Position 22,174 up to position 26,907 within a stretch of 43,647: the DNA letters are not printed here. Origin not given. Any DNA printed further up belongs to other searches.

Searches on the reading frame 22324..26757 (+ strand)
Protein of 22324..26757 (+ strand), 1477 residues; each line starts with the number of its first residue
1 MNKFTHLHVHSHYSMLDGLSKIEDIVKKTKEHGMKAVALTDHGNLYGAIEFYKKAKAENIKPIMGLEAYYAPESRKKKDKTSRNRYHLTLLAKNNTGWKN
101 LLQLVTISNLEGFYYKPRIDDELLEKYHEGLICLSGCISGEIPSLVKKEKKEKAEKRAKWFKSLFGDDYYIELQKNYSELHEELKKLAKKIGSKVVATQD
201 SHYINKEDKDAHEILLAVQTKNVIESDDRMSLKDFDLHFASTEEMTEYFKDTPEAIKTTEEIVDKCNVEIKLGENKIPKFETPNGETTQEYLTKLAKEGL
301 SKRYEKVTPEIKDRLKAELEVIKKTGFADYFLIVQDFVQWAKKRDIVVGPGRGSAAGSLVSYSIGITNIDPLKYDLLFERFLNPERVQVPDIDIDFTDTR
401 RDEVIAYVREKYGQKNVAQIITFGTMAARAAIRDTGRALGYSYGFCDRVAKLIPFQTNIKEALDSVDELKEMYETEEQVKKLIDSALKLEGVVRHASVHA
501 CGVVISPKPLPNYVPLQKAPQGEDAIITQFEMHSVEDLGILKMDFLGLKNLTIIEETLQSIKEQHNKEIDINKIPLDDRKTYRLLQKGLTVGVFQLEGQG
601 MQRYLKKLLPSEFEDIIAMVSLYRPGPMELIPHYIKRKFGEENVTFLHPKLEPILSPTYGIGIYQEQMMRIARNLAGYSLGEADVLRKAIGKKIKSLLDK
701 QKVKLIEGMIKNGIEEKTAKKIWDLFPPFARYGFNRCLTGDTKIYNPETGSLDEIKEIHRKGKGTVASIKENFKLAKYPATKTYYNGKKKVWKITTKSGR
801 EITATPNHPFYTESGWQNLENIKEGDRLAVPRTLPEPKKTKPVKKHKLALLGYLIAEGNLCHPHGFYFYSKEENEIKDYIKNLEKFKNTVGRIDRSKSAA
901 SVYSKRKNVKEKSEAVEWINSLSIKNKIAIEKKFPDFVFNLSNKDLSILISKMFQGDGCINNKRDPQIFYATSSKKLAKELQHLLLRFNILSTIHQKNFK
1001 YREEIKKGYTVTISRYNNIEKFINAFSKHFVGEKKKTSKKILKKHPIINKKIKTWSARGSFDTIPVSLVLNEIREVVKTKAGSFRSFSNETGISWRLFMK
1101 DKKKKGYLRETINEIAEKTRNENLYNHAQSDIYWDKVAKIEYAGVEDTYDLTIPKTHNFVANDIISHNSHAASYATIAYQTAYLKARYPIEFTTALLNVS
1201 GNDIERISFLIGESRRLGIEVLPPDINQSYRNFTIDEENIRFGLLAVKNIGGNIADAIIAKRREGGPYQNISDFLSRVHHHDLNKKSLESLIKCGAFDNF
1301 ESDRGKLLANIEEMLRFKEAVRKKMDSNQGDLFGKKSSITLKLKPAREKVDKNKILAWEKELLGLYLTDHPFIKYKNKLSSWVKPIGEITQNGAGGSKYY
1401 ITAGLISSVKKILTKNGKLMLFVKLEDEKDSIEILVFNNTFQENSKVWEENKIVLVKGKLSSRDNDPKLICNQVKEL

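Call 7: search_protein_families(library=pfam, proteins=[window:22324-26757:+])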
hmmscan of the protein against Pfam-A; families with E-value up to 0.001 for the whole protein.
window:22324-26757:+ (1477 aa): 8 families
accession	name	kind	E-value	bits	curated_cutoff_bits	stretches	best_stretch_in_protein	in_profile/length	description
PF07733.18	DNA_pol3_alpha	-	5.9e-108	360.8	23.9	1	290-547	1-260/260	Bacterial DNA polymerase III alpha NTPase domain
PF17657.6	DNA_pol3_finger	-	3.9e-63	212.2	22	1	550-713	1-166/166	Bacterial DNA polymerase III alpha subunit finger domain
PF02811.25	PHP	-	3.9e-59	200.1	26.4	1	6-175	1-163/164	PHP domain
PF14579.12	HHH_6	-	1.3e-30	105.9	25.6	1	1218-1306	1-89/90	Helix-hairpin-helix motif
PF14890.11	Intein_splicing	-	1.2e-27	97.1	35.8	1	754-1168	11-155/155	Intein splicing domain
PF14528.11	LAGLIDADG_3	-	1.3e-14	54.6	22.5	1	950-1023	7-78/82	LAGLIDADG-like domain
PF01336.31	tRNA_anti-codon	-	1.5e-11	44.5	27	1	1403-1477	4-75/75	OB-fold nucleic acid binding domain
PF07591.16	PT-HINT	-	5e-05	24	27.7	1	760-829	15-88/137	Pretoxin HINT domain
